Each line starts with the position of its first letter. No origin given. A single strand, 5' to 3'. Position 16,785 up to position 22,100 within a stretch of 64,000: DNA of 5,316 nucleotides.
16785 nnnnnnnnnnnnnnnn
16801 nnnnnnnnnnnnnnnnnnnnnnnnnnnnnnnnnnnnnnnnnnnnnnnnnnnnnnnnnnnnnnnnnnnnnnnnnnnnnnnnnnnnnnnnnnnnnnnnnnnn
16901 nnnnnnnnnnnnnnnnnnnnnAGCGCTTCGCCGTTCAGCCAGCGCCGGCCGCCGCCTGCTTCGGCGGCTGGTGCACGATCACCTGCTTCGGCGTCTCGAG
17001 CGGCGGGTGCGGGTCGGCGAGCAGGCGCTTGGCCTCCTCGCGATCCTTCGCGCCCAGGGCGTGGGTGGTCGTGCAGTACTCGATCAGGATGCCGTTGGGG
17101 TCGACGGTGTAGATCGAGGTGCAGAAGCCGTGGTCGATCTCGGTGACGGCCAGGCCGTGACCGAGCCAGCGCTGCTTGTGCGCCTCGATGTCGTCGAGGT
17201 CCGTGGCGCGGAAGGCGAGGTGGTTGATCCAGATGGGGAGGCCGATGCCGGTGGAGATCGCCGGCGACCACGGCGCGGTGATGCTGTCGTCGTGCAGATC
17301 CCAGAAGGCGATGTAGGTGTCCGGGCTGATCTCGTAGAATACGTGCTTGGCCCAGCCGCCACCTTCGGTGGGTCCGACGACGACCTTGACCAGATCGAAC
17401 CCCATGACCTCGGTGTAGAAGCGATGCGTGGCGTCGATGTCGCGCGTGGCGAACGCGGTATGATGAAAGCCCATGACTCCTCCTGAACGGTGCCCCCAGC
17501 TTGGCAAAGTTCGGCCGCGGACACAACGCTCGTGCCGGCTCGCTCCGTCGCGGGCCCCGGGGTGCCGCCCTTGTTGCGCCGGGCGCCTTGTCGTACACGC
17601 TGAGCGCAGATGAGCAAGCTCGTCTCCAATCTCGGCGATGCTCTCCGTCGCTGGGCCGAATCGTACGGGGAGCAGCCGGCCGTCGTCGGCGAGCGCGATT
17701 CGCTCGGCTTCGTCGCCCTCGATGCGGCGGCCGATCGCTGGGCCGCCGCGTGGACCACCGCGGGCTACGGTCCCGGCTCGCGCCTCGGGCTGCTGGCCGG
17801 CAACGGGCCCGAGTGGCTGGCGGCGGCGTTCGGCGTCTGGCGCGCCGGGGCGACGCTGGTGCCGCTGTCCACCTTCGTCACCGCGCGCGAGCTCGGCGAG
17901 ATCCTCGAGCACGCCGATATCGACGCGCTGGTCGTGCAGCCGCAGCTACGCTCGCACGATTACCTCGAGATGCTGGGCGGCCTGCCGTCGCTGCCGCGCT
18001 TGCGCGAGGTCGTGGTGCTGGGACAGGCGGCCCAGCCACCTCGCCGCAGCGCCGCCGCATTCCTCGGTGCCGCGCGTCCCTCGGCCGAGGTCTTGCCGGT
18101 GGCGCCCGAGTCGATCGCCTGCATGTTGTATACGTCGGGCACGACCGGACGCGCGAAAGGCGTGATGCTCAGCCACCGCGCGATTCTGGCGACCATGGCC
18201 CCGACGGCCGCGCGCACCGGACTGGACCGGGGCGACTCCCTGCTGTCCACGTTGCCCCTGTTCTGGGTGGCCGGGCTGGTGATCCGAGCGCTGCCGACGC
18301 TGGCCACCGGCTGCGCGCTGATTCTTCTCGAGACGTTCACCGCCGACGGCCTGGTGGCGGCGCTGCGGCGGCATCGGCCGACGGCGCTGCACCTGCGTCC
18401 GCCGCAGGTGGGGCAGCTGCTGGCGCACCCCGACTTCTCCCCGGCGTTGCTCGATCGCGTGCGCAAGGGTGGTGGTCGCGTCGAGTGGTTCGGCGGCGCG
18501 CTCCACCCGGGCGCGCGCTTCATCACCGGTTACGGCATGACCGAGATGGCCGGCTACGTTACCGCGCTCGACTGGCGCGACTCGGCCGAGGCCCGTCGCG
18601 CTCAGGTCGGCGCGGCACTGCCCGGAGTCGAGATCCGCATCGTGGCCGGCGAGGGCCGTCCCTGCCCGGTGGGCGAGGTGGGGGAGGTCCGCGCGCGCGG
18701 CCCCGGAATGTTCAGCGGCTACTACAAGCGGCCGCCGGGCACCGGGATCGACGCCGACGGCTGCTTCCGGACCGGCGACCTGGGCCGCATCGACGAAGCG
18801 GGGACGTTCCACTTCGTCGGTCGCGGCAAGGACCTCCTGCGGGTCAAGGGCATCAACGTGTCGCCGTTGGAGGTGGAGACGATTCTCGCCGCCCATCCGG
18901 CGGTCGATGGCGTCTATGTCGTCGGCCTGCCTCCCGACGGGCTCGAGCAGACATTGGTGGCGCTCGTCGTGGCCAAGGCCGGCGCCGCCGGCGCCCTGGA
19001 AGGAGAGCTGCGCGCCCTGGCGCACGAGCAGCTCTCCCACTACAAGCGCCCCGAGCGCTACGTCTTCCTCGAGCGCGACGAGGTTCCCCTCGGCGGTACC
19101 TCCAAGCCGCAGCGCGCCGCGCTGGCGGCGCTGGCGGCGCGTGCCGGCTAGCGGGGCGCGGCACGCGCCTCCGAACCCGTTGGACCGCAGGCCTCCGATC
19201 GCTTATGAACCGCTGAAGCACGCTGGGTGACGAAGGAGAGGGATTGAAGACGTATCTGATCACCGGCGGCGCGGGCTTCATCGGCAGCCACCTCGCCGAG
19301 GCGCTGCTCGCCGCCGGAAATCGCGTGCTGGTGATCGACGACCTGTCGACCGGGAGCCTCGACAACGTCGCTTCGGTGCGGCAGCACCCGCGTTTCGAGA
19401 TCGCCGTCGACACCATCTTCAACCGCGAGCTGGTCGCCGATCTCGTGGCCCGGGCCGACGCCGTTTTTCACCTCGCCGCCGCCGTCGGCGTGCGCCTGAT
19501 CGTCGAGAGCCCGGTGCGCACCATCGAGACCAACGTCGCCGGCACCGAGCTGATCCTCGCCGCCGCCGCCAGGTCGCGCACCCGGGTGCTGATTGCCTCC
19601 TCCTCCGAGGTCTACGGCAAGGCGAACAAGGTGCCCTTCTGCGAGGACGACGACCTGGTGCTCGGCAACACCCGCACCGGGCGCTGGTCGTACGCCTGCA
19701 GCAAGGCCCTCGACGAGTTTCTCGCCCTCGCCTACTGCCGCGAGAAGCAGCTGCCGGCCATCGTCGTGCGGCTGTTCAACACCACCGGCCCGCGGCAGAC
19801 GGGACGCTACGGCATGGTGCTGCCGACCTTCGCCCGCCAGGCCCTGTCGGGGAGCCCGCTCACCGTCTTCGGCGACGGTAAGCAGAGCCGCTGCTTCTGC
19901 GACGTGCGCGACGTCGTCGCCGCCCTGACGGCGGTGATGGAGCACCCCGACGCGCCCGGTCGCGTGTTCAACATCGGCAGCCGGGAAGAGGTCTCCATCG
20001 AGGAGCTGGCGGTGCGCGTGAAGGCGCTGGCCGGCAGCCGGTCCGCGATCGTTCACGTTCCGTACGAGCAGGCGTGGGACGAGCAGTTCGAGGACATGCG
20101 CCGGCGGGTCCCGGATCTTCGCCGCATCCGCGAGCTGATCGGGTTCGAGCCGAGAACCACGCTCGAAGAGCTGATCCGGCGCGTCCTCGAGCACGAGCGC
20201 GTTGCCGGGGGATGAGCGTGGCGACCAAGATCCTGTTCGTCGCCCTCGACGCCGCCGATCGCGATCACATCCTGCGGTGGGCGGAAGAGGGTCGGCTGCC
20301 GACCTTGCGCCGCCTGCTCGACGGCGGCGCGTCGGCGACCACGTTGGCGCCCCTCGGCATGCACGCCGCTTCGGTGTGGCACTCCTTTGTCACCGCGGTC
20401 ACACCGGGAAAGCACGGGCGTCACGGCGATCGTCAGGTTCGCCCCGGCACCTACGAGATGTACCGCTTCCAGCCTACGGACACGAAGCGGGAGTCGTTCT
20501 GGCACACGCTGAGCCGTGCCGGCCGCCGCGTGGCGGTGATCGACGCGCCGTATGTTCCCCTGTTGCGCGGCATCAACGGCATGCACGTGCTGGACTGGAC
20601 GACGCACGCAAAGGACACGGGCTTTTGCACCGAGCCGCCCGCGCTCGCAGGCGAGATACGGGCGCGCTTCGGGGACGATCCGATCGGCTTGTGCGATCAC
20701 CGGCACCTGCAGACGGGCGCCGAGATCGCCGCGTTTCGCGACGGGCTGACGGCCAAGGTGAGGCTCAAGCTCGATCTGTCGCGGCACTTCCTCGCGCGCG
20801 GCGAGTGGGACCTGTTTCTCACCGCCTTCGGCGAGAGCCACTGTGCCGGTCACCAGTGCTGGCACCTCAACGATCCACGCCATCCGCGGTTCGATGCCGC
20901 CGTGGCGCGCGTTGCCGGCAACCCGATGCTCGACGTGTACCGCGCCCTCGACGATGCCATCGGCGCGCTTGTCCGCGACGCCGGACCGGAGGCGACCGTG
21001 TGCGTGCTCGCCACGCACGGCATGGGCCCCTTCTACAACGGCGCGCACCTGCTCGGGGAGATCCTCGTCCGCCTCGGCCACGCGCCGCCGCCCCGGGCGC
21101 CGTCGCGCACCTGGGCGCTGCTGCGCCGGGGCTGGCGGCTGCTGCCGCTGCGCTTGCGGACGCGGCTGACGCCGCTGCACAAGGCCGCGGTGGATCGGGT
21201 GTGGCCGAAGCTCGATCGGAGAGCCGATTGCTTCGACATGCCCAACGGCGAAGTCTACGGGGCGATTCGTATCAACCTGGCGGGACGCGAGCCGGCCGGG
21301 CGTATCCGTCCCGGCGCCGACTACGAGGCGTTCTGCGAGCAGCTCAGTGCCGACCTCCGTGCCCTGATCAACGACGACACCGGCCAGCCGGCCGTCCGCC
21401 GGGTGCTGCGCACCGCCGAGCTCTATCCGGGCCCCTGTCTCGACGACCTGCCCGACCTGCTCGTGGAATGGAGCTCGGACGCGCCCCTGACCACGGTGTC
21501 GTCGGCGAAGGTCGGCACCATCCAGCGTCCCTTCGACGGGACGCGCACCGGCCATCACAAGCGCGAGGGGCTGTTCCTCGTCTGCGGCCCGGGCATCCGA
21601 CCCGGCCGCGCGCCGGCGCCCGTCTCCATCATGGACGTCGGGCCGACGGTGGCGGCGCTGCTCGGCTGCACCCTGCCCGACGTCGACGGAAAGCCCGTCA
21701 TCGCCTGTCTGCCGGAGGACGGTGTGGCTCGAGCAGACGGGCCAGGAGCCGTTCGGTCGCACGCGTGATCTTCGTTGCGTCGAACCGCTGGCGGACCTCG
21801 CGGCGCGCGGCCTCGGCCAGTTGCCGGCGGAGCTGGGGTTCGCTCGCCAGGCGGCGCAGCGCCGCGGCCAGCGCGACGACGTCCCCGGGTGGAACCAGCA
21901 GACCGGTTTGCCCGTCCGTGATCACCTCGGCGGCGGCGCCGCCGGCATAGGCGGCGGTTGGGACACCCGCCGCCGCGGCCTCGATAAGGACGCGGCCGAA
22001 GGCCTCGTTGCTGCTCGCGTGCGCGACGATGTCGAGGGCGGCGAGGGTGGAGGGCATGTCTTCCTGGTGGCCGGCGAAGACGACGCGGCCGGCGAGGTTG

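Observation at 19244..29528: Second glycan locus ending in a 1001-aa Wzy_C-TPR protein: possible O-linked protein glycosylation system beside the N-linked one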

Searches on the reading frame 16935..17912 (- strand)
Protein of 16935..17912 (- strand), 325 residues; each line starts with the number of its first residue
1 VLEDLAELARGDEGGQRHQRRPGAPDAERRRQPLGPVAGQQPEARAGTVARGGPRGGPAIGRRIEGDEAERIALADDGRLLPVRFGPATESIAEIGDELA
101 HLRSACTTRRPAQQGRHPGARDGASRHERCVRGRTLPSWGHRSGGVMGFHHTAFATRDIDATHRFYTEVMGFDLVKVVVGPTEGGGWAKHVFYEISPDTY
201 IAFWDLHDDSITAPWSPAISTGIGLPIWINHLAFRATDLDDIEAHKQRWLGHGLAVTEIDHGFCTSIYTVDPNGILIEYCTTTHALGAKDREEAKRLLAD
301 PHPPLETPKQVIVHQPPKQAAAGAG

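Call 21: search_protein_families(library=pfam, proteins=[window:16935-17912:-])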
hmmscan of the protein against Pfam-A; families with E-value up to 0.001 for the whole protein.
window:16935-17912:- (325 aa): 2 families
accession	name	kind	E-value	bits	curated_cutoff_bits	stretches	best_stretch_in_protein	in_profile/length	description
PF00903.31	Glyoxalase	-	1.1e-13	52.1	20.6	1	148-279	1-121/121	Glyoxalase/Bleomycin resistance protein/Dioxygenase superfamily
PF13669.12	Glyoxalase_4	-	0.0003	21.5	27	0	150-258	1-95/109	Glyoxalase/Bleomycin resistance protein/Dioxygenase superfamily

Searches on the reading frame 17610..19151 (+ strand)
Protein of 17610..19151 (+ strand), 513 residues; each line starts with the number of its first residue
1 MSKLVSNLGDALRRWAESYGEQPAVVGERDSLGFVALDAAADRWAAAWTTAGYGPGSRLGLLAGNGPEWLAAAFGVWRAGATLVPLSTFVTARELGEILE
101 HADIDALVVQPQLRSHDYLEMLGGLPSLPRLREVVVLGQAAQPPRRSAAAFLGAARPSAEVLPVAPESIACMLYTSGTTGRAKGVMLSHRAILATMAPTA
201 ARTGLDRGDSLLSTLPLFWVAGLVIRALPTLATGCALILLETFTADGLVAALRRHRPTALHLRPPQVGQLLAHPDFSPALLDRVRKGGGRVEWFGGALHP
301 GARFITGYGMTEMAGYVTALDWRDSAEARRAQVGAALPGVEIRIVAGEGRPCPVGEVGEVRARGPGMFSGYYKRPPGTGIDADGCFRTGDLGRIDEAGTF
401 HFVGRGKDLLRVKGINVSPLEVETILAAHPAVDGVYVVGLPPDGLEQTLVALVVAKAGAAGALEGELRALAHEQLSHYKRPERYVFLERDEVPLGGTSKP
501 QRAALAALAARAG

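Call 21: search_protein_families(library=pfam, proteins=[window:17610-19151:+])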
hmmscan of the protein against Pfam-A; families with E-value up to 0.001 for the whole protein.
window:17610-19151:+ (513 aa): 2 families
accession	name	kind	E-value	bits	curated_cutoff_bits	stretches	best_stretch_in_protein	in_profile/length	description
PF00501.34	AMP-binding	-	2.1e-73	247.8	29.9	1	12-372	1-384/384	AMP-binding enzyme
PF13193.12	AMP-binding_C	-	2.1e-12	48.2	24.5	1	421-494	1-71/76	AMP-binding enzyme C-terminal domain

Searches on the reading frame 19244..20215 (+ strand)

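Call 3: search_protein_families(library=pfam, proteins=[window:19244-20215:+])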
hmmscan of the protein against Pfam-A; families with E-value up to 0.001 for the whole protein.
window:19244-20215:+ (323 aa): 8 families
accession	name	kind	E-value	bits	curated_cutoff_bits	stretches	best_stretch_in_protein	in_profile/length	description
PF16363.11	GDP_Man_Dehyd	-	2.6e-56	191.9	27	1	5-313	1-331/332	GDP-mannose 4,6 dehydratase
PF01370.27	Epimerase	-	1.5e-55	188.7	20.9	1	5-245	2-240/240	NAD dependent epimerase/dehydratase family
PF02719.21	Polysacc_synt_2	-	4.6e-17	62.6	20.2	1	5-121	2-128/293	Polysaccharide biosynthesis protein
PF07993.18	NAD_binding_4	-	7e-14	52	20.1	1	62-188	80-215/258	Male sterility protein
PF01073.25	3Beta_HSD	-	2.3e-12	47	22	1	5-159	1-155/280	3-beta hydroxysteroid dehydrogenase/isomerase family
PF04321.23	RmlD_sub_bind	-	6.8e-08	32.4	27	1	4-301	3-269/287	RmlD substrate binding domain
PF13460.12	NAD_binding_10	-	8.5e-06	26.2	27.2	1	8-127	1-105/184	NAD(P)H-binding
PF08659.16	KR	-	0.00027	21.3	22.6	1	3-86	2-97/180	KR domain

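Call 4: search_protein_families(library=ncbifam, proteins=[window:19244-20215:+])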
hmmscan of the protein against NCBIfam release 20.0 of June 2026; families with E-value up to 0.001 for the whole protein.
window:19244-20215:+ (323 aa): 36 families (the best 25 are shown)
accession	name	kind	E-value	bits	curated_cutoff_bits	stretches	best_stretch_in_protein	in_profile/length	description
TIGR04180.1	EDH_00030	hypoth_equivalog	8.6e-50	169.5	475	1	5-305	2-296/297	NAD-dependent 4,6-dehydratase LegB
TIGR01181.1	dTDP_gluc_dehyt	equivalog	3.6e-43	147.9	365.1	1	4-315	2-308/321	dTDP-glucose 4,6-dehydratase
NF008872.0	PRK11908.1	equivalog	6.5e-41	140.5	294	1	1-319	1-336/349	bifunctional UDP-4-keto-pentose/UDP-xylose synthase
TIGR01179.1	galE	equivalog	1.6e-33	115.9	262.3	1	5-317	3-324/332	UDP-glucose 4-epimerase GalE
NF005998.1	PRK08125.1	equivalog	1.4e-32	112.9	777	1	4-316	318-647/649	bifunctional UDP-4-amino-4-deoxy-L-arabinose formyltransferase/UDP-glucuronic acid oxidase ArnA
TIGR02197.1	heptose_epim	equivalog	1.6e-28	99.8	274.6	1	5-315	2-310/316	ADP-glyceromanno-heptose 6-epimerase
NF007582.0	PRK10217.1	equivalog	3.6e-27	95.4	698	1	1-264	1-275/355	dTDP-glucose 4,6-dehydratase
NF011728.1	PRK15181.1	equivalog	4.9e-26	91.5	760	1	2-315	16-334/348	Vi polysaccharide biosynthesis UDP-N-acetylglucosaminuronic acid C-4 epimerase TviC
NF007490.0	PRK10084.1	subfamily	1.2e-24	87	649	1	4-316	3-332/361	dTDP-glucose 4,6-dehydratase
TIGR03466.1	HpnA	hypoth_equivalog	3.1e-18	65.7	367.65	1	3-277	2-260/327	hopanoid-associated sugar epimerase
NF043036.1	ErythonDh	equivalog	1.3e-16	60.7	325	1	5-177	4-176/321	D-erythronate dehydrogenase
NF007956.0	PRK10675.1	subfamily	2e-16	60.1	394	1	4-191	3-191/338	UDP-glucose 4-epimerase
NF041015.1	UDPsulfquin_syn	equivalog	2.8e-16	59.5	575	1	189-317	235-362/384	UDP-sulfoquinovose synthase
NF047922.1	GDPFucSynFcl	equivalog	1.4e-14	54.3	500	1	69-314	52-297/308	GDP-L-fucose synthase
NF042422.1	oxyalk_red_OleD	equivalog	2.4e-14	53.5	580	1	5-278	4-265/329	2-alkyl-3-oxoalkanoate reductase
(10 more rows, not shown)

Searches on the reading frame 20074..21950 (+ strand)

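Call 3: search_protein_families(library=pfam, proteins=[window:20202-21950:+])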
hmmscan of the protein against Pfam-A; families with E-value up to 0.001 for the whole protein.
window:20202-21950:+ (582 aa): 0 families

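Call 4: search_protein_families(library=ncbifam, proteins=[window:20202-21950:+])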
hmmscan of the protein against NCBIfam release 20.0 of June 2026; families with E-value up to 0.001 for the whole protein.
window:20202-21950:+ (582 aa): 0 families

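Call 5: search_protein_families(library=pfam, proteins=[window:20074-21768:+])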
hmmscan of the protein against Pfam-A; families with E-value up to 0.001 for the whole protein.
window:20074-21768:+ (564 aa): 1 family
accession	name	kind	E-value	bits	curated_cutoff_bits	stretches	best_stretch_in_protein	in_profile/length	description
PF01663.27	Phosphodiest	-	1.7e-19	71.1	23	1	54-396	2-291/342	Type I phosphodiesterase / nucleotide pyrophosphatase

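Call 37: search_protein_families(library=ncbifam, max_evalue=0.01, proteins=[window:20212-21768:+])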
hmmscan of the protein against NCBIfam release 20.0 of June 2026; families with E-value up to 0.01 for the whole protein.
window:20212-21768:+ (518 aa): 1 family
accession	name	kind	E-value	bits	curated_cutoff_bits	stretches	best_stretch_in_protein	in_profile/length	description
TIGR02335.1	hydr_PhnA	equivalog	1.9e-05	24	407.55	1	7-112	15-121/408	phosphonoacetate hydrolase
